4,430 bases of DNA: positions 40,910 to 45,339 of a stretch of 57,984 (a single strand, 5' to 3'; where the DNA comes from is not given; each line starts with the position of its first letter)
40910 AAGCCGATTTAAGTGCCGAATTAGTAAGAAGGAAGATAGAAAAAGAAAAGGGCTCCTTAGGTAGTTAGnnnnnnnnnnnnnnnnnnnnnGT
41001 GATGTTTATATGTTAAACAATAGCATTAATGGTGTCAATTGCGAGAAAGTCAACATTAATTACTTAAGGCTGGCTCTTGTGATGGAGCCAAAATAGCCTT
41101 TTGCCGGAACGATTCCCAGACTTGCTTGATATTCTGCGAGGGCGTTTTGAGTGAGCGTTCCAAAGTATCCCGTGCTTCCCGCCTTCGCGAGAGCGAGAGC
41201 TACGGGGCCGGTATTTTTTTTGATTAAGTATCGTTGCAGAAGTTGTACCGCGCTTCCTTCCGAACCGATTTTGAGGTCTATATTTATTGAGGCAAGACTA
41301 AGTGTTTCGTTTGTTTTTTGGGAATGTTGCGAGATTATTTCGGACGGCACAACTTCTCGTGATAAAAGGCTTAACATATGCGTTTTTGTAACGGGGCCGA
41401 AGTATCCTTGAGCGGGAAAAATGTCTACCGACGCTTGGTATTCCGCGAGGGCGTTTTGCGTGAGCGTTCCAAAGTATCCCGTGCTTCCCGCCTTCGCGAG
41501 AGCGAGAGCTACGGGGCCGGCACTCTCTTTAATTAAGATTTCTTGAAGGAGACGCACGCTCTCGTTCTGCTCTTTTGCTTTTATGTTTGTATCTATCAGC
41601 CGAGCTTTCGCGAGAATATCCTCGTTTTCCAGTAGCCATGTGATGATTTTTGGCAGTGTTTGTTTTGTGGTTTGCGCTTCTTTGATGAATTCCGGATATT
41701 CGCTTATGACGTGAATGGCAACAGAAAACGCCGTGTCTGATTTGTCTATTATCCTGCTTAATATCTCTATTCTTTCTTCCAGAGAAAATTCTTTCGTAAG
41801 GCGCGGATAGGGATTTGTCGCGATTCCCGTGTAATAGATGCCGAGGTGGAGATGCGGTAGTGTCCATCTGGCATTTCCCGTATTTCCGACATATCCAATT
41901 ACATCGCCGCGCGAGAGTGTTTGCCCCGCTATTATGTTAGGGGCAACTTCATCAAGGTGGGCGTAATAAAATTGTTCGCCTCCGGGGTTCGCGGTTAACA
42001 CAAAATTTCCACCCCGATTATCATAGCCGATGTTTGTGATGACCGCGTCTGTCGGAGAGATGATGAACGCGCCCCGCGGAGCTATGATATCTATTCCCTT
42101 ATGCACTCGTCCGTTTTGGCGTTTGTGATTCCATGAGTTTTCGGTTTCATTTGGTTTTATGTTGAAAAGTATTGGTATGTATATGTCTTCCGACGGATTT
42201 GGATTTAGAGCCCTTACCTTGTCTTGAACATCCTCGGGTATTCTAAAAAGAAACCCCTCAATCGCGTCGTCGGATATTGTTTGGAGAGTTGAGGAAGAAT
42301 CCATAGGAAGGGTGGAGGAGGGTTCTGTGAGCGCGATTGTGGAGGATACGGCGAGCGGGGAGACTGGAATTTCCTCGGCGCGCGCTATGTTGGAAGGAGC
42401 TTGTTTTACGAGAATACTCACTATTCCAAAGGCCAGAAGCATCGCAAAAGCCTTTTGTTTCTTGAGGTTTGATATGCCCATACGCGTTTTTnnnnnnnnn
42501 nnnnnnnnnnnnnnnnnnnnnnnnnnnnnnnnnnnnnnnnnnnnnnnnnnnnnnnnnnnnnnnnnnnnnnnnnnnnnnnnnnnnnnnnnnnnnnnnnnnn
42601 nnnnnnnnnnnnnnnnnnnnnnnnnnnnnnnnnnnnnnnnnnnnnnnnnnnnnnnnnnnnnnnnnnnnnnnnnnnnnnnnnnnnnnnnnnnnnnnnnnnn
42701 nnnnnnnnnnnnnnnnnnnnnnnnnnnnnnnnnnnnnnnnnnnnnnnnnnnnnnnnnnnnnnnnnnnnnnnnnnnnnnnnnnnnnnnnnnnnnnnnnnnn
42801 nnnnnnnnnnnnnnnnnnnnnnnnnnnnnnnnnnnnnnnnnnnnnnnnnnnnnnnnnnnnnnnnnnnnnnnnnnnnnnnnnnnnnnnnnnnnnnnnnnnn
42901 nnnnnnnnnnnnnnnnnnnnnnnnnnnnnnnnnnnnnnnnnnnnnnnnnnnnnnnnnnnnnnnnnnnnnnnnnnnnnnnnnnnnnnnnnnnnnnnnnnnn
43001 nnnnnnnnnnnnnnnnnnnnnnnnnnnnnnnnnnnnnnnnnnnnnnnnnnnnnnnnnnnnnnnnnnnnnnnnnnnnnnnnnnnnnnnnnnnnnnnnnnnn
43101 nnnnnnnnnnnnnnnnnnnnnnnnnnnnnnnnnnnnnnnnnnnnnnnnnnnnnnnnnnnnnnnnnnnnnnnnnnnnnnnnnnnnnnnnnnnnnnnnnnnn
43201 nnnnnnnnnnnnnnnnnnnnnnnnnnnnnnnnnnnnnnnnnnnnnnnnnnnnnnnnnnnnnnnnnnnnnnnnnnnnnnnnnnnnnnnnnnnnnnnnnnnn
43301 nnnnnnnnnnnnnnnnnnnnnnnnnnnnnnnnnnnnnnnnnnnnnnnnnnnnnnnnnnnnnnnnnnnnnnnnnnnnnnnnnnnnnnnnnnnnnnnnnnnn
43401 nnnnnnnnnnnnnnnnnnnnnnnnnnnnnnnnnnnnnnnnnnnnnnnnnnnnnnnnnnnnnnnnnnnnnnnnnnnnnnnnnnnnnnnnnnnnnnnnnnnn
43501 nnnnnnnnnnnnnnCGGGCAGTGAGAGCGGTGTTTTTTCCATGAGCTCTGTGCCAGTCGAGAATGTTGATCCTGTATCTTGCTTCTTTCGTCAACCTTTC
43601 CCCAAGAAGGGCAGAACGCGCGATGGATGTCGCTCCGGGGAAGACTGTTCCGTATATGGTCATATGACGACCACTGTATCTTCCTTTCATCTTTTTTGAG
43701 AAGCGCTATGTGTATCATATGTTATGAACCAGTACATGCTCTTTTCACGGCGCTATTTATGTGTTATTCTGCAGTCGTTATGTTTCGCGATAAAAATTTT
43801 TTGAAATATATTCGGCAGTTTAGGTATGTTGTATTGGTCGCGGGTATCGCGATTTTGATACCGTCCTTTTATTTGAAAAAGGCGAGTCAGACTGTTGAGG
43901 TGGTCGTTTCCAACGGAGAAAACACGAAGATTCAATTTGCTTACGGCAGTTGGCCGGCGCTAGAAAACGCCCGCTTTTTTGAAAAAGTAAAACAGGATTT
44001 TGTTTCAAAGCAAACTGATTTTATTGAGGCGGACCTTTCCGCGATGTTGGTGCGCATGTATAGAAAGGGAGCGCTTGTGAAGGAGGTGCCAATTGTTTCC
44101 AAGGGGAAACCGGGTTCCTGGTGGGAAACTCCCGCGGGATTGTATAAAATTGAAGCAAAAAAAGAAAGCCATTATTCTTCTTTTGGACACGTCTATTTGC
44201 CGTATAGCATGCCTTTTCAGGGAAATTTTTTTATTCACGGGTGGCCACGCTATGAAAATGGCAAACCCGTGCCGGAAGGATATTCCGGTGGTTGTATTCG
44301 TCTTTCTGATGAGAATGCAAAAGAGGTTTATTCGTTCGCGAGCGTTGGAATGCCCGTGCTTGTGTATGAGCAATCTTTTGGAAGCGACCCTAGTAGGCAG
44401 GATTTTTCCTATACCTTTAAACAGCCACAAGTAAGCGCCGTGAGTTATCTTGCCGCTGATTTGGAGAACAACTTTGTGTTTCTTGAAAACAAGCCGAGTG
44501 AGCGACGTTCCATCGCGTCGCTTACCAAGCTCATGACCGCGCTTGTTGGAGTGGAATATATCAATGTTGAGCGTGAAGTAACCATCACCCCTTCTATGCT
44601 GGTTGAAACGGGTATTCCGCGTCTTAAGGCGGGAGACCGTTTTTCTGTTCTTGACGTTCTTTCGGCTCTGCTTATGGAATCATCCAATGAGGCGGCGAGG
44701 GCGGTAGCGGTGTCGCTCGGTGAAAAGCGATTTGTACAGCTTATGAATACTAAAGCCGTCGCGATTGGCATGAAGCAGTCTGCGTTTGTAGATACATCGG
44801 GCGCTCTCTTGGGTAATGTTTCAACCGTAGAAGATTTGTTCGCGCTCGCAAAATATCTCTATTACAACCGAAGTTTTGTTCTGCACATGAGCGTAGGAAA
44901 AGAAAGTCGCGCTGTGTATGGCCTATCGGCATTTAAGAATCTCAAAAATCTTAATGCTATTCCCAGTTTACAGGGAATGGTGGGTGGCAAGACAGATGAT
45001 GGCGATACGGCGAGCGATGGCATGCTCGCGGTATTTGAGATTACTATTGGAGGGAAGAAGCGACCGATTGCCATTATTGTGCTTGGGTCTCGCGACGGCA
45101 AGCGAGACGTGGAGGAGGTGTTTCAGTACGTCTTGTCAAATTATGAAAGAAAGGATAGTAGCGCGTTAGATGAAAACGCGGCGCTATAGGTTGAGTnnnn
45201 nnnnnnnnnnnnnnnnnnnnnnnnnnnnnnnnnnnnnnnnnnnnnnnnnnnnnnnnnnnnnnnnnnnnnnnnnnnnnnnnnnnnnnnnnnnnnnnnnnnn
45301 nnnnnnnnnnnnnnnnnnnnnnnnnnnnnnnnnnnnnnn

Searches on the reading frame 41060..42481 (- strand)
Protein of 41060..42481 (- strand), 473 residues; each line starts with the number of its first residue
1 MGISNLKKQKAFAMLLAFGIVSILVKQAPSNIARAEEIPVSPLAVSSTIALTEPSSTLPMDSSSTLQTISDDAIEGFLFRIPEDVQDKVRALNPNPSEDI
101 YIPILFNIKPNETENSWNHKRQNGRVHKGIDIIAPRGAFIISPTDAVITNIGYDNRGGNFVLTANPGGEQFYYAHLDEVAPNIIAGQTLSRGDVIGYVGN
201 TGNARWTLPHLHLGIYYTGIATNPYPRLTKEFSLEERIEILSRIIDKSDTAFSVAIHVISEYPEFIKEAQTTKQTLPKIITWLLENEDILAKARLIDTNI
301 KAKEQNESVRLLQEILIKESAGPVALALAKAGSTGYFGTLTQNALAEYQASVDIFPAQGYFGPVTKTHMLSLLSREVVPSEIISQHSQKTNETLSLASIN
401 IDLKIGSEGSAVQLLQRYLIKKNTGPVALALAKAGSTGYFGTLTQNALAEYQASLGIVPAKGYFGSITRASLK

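Call 89: search_protein_families(library=pfam, max_evalue=0.00001, proteins=[window:41060-42481:-])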
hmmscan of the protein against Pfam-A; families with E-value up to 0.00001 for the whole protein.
window:41060-42481:- (473 aa): 2 families
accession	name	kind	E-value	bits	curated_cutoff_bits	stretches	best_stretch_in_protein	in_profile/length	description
PF01551.29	Peptidase_M23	-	1e-19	70.9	28.7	1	126-224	2-96/96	Peptidase family M23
PF01471.23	PG_binding_1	-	3.3e-10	40.4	23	0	409-472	2-57/57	Putative peptidoglycan binding domain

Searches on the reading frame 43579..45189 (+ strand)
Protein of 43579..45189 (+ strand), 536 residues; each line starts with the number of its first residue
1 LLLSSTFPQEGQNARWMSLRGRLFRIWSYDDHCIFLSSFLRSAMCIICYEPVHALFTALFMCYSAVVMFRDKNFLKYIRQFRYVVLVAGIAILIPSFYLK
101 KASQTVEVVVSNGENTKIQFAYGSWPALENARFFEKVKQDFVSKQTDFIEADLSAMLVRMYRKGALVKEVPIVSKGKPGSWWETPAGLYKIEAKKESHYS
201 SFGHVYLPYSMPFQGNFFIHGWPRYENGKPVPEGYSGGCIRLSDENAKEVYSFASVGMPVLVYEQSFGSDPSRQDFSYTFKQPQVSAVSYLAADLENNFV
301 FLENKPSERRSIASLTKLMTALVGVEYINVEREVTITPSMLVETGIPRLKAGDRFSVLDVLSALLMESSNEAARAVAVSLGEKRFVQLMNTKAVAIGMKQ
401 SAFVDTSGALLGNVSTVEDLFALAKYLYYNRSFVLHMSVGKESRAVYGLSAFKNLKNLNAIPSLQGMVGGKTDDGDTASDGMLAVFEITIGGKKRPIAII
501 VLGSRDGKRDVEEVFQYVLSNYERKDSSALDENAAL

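Call 89: search_protein_families(library=pfam, max_evalue=0.00001, proteins=[window:43579-45189:+])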
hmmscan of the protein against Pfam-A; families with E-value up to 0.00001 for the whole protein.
window:43579-45189:+ (536 aa): 2 families
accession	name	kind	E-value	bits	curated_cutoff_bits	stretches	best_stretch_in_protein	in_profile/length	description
PF00768.25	Peptidase_S11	-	2.8e-24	86.3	27.6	1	280-479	5-214/239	D-alanyl-D-alanine carboxypeptidase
PF03734.19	YkuD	-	1.7e-18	68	23.4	1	148-262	3-146/146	L,D-transpeptidase catalytic domain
